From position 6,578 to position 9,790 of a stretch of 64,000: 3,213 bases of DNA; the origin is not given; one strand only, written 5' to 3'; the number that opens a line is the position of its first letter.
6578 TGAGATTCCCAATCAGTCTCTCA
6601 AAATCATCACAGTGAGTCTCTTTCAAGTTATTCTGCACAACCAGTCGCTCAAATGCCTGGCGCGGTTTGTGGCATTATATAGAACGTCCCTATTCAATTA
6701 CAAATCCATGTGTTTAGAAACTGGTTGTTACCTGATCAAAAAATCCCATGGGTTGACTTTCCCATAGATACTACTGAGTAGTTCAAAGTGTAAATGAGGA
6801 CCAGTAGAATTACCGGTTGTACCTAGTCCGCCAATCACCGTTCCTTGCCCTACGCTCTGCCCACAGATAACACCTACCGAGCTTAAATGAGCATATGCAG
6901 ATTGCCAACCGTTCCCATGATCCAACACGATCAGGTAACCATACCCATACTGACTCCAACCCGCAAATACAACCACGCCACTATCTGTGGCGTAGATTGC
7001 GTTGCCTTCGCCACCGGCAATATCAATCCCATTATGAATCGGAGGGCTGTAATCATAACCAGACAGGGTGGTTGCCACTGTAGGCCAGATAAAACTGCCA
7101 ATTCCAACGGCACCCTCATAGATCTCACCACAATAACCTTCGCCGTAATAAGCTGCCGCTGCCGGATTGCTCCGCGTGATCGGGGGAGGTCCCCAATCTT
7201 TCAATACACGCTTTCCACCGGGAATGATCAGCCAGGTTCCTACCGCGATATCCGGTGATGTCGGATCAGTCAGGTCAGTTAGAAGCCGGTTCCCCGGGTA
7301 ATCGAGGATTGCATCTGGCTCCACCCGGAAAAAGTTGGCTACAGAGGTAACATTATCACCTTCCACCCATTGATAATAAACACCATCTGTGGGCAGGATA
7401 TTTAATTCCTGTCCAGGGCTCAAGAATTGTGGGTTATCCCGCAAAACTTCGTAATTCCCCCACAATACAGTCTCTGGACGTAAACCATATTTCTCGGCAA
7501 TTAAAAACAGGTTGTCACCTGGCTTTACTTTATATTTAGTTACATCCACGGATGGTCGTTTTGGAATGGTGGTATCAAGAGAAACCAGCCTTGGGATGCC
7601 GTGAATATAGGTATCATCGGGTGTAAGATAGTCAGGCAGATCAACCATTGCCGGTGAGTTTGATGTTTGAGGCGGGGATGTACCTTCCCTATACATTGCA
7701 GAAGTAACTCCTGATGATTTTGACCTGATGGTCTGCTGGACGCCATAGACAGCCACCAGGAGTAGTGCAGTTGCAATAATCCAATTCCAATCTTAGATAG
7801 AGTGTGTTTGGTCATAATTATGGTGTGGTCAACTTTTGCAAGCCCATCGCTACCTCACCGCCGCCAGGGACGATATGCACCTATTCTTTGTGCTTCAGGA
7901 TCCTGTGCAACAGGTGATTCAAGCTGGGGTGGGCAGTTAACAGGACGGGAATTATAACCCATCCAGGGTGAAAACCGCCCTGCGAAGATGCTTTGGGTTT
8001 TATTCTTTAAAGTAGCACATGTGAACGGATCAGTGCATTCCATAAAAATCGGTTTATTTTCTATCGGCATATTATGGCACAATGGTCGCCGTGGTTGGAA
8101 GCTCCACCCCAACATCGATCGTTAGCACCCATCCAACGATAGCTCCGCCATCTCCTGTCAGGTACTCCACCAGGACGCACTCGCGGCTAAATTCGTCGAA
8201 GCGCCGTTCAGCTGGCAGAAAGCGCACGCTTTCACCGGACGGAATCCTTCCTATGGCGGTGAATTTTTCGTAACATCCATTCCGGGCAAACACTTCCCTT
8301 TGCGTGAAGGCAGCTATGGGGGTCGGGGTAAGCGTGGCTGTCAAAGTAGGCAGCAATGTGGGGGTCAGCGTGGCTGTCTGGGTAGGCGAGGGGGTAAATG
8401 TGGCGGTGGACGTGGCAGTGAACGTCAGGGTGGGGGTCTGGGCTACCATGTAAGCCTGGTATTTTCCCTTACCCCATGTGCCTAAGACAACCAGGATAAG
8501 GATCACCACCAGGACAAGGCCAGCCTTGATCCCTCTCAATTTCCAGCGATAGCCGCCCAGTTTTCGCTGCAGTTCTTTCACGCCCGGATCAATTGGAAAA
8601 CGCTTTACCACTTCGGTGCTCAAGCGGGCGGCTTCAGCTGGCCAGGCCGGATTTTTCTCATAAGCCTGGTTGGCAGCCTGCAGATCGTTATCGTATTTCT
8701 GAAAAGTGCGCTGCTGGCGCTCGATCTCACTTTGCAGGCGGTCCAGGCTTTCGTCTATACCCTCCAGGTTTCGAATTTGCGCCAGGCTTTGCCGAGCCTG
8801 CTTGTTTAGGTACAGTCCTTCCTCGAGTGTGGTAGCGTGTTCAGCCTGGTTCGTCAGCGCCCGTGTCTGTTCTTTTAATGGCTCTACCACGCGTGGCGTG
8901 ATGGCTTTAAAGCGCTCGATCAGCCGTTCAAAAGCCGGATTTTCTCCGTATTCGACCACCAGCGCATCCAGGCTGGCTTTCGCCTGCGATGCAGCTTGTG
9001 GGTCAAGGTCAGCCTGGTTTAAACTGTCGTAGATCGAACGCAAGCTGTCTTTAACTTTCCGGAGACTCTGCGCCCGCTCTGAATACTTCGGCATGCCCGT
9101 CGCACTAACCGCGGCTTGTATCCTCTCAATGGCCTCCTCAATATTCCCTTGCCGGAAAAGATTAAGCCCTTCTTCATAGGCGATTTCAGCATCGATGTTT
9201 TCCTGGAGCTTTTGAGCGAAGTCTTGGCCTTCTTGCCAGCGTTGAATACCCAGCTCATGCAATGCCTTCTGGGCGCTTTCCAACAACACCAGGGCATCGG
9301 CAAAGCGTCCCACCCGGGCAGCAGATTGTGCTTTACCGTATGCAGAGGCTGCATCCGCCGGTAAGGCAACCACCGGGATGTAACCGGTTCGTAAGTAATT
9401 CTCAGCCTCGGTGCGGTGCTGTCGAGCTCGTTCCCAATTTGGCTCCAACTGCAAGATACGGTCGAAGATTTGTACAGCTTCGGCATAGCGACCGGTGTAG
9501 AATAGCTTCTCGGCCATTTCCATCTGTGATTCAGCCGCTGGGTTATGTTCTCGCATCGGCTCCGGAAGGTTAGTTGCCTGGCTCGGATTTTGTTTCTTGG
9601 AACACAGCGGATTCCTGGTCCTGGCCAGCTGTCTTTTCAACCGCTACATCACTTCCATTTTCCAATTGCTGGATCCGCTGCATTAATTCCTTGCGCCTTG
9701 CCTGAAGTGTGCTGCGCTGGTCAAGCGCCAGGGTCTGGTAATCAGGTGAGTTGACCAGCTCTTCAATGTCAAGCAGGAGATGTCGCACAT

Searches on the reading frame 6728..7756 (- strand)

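Call 50: search_protein_families(library=pfam, proteins=[window:6728-7756:-])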
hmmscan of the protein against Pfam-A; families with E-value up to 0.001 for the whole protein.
window:6728-7756:- (342 aa): 3 families
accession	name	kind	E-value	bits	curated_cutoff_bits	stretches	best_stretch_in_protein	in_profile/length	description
PF01551.29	Peptidase_M23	-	4.2e-30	104.2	28.7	1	240-327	2-88/96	Peptidase family M23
PF01476.26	LysM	-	7.2e-08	32.7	20.9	1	75-120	1-42/43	LysM domain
PF23473.1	LysM3_LYK4_5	-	0.00088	19.7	29.3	0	130-158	7-33/48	LYK4/5 LysM3 domain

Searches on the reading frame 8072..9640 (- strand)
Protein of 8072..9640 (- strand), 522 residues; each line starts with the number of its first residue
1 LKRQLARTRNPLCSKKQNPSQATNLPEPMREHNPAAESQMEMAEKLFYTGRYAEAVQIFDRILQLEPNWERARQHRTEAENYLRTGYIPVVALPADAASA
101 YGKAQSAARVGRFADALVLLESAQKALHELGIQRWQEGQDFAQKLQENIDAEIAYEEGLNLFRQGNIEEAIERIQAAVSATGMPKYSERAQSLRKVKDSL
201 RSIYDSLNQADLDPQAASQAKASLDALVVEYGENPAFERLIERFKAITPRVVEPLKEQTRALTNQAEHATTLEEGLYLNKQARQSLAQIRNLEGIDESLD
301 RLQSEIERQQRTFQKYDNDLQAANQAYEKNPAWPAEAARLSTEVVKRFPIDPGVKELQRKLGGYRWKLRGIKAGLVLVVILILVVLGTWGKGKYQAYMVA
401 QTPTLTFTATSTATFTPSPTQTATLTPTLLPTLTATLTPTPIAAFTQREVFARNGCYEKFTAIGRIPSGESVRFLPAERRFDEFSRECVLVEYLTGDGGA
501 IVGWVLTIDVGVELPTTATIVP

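Call 50: search_protein_families(library=pfam, proteins=[window:8072-9640:-])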
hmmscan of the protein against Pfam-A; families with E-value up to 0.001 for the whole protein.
window:8072-9640:- (522 aa): 6 families
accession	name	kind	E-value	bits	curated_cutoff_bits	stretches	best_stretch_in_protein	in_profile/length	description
PF07719.23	TPR_2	-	7.1e-08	32.4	27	0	36-68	1-33/34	Tetratricopeptide repeat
PF13428.12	TPR_14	-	6.6e-05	23.7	23.5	0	38-74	3-39/44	Tetratricopeptide repeat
PF00515.34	TPR_1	-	0.00028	21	27.8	0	39-68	4-33/34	Tetratricopeptide repeat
PF13424.12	TPR_12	-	0.00054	20.5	30.1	0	36-65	3-32/77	Tetratricopeptide repeat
PF13432.12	TPR_16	-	0.00075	20.3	32.7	0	155-184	1-28/65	Tetratricopeptide repeat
PF07721.20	TPR_4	-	0.00088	20.1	27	0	98-121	2-25/26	Tetratricopeptide repeat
